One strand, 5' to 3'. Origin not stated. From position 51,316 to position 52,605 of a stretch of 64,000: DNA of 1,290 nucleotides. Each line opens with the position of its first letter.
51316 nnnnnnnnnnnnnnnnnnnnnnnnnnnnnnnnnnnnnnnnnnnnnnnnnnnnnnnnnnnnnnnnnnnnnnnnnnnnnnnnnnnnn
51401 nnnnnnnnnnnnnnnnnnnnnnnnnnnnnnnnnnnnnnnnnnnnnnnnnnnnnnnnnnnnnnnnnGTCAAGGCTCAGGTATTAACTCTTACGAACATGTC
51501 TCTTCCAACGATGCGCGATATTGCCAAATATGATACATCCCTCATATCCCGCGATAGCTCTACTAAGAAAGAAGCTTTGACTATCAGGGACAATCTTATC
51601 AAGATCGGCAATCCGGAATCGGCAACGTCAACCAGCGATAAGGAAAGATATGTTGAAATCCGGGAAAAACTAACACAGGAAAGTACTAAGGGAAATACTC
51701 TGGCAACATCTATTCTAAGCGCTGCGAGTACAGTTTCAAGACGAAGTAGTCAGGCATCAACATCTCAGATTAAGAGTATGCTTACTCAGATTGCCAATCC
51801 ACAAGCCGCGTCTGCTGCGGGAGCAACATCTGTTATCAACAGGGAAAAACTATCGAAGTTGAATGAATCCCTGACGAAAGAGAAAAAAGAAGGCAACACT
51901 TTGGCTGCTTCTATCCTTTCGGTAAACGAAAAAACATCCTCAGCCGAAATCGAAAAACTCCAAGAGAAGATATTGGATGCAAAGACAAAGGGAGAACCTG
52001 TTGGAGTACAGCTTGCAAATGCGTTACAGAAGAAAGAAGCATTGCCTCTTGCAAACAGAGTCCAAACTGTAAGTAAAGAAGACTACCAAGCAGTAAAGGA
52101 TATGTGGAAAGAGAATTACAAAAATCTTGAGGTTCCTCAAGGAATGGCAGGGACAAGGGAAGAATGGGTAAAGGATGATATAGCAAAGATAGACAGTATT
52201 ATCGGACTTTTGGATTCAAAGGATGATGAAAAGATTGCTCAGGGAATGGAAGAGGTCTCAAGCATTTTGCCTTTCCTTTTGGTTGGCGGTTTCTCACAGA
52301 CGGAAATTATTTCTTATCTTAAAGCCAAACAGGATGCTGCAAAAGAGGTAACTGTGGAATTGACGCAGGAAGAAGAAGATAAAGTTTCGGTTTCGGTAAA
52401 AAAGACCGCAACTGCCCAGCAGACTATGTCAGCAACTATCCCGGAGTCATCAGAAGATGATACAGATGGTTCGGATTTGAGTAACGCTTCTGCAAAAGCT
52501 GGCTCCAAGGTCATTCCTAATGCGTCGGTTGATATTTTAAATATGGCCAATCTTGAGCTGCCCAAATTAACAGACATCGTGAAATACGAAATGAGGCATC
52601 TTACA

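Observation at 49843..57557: Three-gene module: pilin-like two-TM protein, giant polytopic membrane protein and Clp-like AAA+ unfoldase sharing a novel roughly 75-aa repeat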

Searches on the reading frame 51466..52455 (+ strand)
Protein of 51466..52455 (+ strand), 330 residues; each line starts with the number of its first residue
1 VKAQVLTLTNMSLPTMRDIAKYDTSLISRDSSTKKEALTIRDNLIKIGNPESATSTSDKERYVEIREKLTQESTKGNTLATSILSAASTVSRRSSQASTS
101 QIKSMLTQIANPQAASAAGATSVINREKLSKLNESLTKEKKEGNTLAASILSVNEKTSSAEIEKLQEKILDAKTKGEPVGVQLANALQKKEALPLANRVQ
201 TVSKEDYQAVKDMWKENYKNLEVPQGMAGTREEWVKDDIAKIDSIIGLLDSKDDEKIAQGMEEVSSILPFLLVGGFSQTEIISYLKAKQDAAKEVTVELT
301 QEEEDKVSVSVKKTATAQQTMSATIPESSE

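Call 54: predict_structure(alignment_id=A4)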
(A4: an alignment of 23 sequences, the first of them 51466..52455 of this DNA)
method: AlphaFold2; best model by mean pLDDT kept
length: 330 residues; sequences in the alignment: 23
mean_pLDDT: 69.9   pTM: 0.53
mean pLDDT of the five models: 69.9, 69.1, 68.4, 66.0, 61.2
residues with pLDDT >= 90: 0; 70-90: 215; 50-70: 75; < 50: 40
segments of 3 or more residues with pLDDT < 50: 117-123, 190-196, 308-330
pLDDT, mean of each block of 10 residues (from residue 1): 57 73 72 71 78 78 81 76 73 57 73 55 59 80 80 77 74 71 61 50 77 81 61 82 85 75 72 76 86 83 58 37 36
secondary structure, 60 per line:
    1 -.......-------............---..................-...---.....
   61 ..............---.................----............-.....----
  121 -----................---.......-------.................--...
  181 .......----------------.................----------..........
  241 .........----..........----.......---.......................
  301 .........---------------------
elements in order: H2-8 H16-27 H31-48 H56-74 H78-94 H99-110 H112-116 H126-141 H145-151 H159-175 H178-187 H204-220 H231-249 H254-263 H268-274 H278-309
